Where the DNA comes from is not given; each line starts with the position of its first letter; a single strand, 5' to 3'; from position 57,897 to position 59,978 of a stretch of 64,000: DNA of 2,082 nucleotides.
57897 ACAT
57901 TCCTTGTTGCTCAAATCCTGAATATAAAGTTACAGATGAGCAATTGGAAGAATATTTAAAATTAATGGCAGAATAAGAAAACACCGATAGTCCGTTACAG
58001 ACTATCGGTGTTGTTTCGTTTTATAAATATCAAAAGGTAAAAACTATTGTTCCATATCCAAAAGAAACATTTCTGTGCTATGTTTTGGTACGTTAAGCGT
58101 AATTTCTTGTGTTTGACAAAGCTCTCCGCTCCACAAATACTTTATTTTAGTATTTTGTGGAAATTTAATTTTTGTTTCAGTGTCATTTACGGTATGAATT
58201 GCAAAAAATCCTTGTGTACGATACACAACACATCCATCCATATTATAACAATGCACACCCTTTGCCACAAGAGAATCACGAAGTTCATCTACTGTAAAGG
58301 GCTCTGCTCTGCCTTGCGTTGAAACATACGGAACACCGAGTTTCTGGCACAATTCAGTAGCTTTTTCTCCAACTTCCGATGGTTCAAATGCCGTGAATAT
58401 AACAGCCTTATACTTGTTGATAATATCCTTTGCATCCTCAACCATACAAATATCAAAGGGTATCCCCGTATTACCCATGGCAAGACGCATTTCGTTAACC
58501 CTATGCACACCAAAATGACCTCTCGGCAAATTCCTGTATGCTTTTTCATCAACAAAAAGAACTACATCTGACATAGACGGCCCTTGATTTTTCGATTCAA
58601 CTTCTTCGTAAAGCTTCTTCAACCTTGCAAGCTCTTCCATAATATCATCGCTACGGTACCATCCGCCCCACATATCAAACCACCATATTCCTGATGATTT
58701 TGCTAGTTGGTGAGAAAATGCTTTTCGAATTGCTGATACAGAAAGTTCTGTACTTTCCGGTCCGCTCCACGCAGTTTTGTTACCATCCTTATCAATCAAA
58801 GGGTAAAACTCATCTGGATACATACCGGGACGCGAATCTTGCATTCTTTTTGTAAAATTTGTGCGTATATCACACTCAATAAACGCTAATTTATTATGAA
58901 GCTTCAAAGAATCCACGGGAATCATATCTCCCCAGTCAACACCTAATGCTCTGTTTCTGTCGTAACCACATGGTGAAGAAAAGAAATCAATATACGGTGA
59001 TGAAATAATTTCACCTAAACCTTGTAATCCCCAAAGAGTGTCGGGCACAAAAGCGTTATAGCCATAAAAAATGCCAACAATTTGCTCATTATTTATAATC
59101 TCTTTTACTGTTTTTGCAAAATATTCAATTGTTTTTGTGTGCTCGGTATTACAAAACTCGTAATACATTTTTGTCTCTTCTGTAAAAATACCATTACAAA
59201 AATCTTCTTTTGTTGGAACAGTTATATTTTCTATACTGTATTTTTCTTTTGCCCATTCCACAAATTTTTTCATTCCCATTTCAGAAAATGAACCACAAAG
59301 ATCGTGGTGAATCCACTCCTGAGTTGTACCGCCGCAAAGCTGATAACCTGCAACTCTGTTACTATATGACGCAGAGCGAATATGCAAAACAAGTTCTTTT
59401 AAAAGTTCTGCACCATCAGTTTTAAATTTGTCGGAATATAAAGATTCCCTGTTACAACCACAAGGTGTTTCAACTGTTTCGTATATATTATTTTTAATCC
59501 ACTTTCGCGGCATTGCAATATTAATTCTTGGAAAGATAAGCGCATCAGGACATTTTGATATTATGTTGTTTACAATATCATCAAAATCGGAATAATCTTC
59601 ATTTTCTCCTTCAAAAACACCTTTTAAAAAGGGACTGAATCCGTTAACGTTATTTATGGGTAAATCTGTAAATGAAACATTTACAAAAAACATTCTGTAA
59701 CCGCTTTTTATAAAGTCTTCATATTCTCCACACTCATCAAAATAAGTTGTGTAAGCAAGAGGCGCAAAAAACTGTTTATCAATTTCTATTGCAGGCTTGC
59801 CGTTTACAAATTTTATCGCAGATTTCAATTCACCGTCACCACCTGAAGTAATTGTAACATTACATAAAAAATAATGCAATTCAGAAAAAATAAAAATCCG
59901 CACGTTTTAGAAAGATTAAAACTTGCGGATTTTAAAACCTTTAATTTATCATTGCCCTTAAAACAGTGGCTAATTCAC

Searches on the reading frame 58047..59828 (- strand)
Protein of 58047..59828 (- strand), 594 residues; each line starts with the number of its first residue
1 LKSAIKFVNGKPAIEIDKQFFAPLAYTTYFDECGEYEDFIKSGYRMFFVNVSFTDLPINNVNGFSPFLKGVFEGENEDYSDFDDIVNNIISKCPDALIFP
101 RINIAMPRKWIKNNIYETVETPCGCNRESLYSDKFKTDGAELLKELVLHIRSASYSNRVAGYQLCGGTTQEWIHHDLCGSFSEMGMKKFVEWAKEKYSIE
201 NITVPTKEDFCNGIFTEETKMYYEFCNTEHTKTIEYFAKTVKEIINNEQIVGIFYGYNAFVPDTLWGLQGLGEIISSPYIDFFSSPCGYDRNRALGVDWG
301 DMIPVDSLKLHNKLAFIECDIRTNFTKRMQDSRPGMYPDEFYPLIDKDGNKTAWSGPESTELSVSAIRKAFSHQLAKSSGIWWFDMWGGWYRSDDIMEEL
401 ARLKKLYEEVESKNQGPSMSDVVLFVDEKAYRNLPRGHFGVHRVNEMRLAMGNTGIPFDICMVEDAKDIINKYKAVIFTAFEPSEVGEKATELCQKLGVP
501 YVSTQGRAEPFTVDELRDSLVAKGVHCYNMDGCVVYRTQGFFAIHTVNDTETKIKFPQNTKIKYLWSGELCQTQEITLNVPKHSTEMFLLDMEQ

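Call 79: find_encoding_contigs(protein=window:58047-59828:-, flank=8000, max_places=6)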
Protein seq(594 aa) (594 aa): no gene with exactly this product is on record in the collection.

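Call 92: find_homologous_proteins(query=window:58047-59825:-, max_evalue=1e-50)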
Query window:58047-59825:- (593 aa): 966 proteins with E <= 1e-50 among 7018 candidates; the best 120 are listed.
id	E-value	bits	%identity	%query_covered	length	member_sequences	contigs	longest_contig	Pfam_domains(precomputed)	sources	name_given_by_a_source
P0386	0.0e+0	1407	100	100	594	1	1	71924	-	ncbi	-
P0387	2.9e-264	896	63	99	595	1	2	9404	-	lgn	-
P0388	1.7e-263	894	64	99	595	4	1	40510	-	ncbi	-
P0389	2.4e-262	890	64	99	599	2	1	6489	-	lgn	-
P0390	4.8e-262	889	64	99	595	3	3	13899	-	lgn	-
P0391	7.0e-262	888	64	99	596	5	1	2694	-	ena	-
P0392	9.9e-261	885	63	99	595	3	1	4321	-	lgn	-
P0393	8.7e-258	875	62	99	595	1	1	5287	-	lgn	-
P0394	2.5e-257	873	63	99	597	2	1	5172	-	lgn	-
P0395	1.7e-255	867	62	99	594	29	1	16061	-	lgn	-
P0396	1.8e-254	864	63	99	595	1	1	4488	-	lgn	-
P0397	4.5e-254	863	61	99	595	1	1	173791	-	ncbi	-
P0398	7.6e-254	862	63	99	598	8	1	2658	-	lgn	-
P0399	1.0e-253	861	62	99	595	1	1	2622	-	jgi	jgi:beta-galactosidase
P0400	2.0e-253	860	62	99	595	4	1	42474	-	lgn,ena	-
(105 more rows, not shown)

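Call 93: list_cluster_members(proteins=[P0386, P0001, P0013])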
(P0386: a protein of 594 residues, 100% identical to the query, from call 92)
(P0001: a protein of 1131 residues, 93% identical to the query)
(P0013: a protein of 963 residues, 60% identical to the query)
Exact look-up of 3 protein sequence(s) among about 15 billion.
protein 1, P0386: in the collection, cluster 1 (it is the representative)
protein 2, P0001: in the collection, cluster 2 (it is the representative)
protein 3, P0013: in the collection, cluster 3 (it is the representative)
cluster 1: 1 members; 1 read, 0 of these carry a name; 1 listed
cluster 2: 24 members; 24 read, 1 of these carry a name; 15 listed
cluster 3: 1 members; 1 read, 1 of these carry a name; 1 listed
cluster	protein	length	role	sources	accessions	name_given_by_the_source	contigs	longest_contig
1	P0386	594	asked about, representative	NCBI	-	-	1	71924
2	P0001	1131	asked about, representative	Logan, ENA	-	-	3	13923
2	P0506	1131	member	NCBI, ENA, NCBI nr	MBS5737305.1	MAG: hypothetical protein KHW62_04740 [Clostridiales bacterium] | hypothetical protein [Clostridiales bacterium]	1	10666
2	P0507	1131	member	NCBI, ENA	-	-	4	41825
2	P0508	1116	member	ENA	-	-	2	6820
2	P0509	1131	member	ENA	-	-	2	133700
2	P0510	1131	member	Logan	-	-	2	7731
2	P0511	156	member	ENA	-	-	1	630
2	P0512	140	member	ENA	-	-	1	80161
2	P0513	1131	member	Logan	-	-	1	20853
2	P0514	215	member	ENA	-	-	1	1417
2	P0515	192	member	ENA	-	-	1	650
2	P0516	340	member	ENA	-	-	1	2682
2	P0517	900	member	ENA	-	-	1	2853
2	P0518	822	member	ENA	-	-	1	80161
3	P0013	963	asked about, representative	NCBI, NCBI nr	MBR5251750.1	MAG: metallophosphoesterase [Oscillospiraceae bacterium] | metallophosphoesterase [Oscillospiraceae bacterium]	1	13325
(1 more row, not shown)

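Call 94: find_encoding_contigs(protein=P0509, flank=10000, max_places=2)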
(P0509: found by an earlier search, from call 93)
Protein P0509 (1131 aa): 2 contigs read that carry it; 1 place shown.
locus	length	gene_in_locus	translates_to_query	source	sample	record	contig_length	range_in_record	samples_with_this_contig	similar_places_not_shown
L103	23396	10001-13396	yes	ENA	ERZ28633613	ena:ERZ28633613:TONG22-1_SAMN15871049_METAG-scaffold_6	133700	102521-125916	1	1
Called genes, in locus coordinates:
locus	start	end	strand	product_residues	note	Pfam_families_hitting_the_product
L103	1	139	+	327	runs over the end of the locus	PF13481:AAA_25 (weak), PF03796:DnaB_C, PF06745:ATPase (faint)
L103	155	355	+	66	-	PF12728:HTH_17 (weak)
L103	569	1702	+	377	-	PF22022:Phage_int_M, PF00589:Phage_integrase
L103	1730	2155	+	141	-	PF12957:DUF3846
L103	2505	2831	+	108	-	PF12844:HTH_19, PF13560:HTH_31, PF01381:HTH_3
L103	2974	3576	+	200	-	-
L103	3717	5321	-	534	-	-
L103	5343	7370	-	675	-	PF09565:RE_NgoFVII (weak), PF27394:Aq_aa27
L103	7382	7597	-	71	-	PF13560:HTH_31, PF12844:HTH_19 (weak), PF01381:HTH_3, PF13443:HTH_26 (weak)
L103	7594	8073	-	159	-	PF20040:DUF6442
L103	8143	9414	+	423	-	PF00817:IMS, PF11799:IMS_C (weak)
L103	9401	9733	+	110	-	-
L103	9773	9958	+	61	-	-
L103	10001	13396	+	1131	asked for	PF00149:Metallophos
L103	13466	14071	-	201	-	PF02353:CMAS (weak), PF03848:TehB, PF13489:Methyltransf_23, PF13847:Methyltransf_31 (weak), PF08241:Methyltransf_11, PF08242:Methyltransf_12, PF13649:Methyltransf_25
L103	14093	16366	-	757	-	PF00270:DEAD, PF04851:ResIII, PF18766:SWI2_SNF2, PF00271:Helicase_C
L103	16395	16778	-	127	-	PF00293:NUDIX, PF14815:NUDIX_4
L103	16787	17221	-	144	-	PF22522:DUF6998, PF25941:PDDEXK_16 (faint)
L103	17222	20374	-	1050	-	PF09565:RE_NgoFVII, PF13091:PLDc_2, PF00270:DEAD (weak), PF04851:ResIII, PF00271:Helicase_C, PF11907:DUF3427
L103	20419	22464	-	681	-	-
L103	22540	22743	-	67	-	PF01381:HTH_3, PF13443:HTH_26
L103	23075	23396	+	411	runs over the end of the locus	PF00589:Phage_integrase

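Call 95: search_protein_families(library=padloc, proteins=[L103:3720-5321:-, L103:5346-7370:-, L103:13469-14071:-, L103:14096-16366:-, L103:16398-16778:-, L103:16790-17221:-, L103:17225-20374:-, L103:20422-22464:-, L103:2974-3573:+, L103:8143-9411:+], max_evalue=0.001)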
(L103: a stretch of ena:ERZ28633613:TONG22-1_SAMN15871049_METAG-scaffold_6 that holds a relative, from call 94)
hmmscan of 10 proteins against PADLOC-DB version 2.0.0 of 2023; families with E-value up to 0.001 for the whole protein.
L103:3720-5321:- (534 aa): 0 families

L103:5346-7370:- (675 aa): 0 families

L103:13469-14071:- (201 aa): 1 family
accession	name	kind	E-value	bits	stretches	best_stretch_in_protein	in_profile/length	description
PDLC04134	mad2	-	5.7e-19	66.3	1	28-143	280-404/492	mads_2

L103:14096-16366:- (757 aa): 25 families
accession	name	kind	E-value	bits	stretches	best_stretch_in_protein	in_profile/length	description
PDLC03658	mREase_IV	-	1.5e-54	183.2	1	150-489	226-569/953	Type IV methyl-directed restriction enzyme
PDLC03659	mREase_IV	-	1.2e-47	160.4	1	142-481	214-568/945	Type IV methyl-directed restriction enzyme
PDLC02707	PbeA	-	2e-33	113.9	2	138-322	244-449/672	PbeA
PDLC02704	PbeA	-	7.4e-28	95.4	3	372-483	530-648/682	PbeA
PDLC03049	REase_I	-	3e-23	79.7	1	150-629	171-684/807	Type I restriction enzyme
PDLC03047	REase_I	-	3.6e-23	79.3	2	148-343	345-548/1107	Type I restriction enzyme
PDLC02705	PbeA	-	1.1e-15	54.9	1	373-480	526-634/691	PbeA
PDLC02706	PbeA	-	3.3e-14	50.4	2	407-480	600-673/722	PbeA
PDLC02864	DpdF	-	4.5e-13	46.8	1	359-492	221-354/610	DpdF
PDLC03928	PsyrT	-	1e-12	45.2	1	372-465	241-334/689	-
PDLC02861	DpdF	-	1.7e-12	44.5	1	364-482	231-349/611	DpdF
PDLC02870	DpdF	-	4.5e-12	43.2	1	372-480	226-334/534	DpdF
PDLC02703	PbeA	-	8.8e-10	35.8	0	107-184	211-279/626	PbeA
PDLC01089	C3a193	-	1.7e-09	34.6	1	295-500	406-612/983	poss. alt. Cas3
PDLC03042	REase_I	-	2.9e-08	29.6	1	343-485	692-851/1170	Type I restriction enzyme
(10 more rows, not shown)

L103:16398-16778:- (127 aa): 1 family
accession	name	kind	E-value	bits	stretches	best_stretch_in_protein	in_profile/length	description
PDLC04899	PDC-S07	-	4e-43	144.3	1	2-126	7-131/135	-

L103:16790-17221:- (144 aa): 2 families
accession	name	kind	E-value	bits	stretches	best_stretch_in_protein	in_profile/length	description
PDLC03212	mREase_II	-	1.6e-06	26.1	1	32-77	36-81/161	Type II methyl-directed restriction enzyme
PDLC03208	mREase_II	-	3e-06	25.5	1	25-93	21-92/143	Type II methyl-directed restriction enzyme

L103:17225-20374:- (1050 aa): 20 families
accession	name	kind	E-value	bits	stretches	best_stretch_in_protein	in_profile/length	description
PDLC03659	mREase_IV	-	7.8e-230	763.4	1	117-1039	13-934/945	Type IV methyl-directed restriction enzyme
PDLC03658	mREase_IV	-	4.9e-94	313.8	2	147-783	47-673/953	Type IV methyl-directed restriction enzyme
PDLC02707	PbeA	-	4.6e-39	132.6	3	209-509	122-454/672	PbeA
PDLC02704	PbeA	-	5.9e-30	102.4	2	578-676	553-651/682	PbeA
PDLC03049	REase_I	-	4.6e-23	79.1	1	317-669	167-539/807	Type I restriction enzyme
PDLC02706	PbeA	-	3.3e-18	63.6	2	596-673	599-676/722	PbeA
PDLC03047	REase_I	-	5.3e-16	55.5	2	297-479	326-499/1107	Type I restriction enzyme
PDLC02705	PbeA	-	4.1e-12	43.1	1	563-687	526-651/691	PbeA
PDLC02703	PbeA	-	7.1e-12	42.7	1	439-510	370-446/626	PbeA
PDLC03597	REase_MTase_IIG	-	9.2e-08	28.1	1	614-661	553-600/1646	Type IIG restriction enzyme-methyltransferase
PDLC03829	ZacB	-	4.9e-07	27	1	215-300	291-381/586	-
PDLC03928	PsyrT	-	9.9e-07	25.4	1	564-655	243-334/689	-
PDLC03042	REase_I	-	8.4e-06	21.4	0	590-659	761-833/1170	Type I restriction enzyme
PDLC02614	DrmC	-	1.2e-05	23.2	1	169-272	49-147/153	DrmC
PDLC03647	REase_III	-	1.5e-05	21.3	1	610-666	504-560/989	Type III restriction enzyme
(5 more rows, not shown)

L103:20422-22464:- (681 aa): 0 families

L103:2974-3573:+ (200 aa): 0 families

L103:8143-9411:+ (423 aa): 0 families
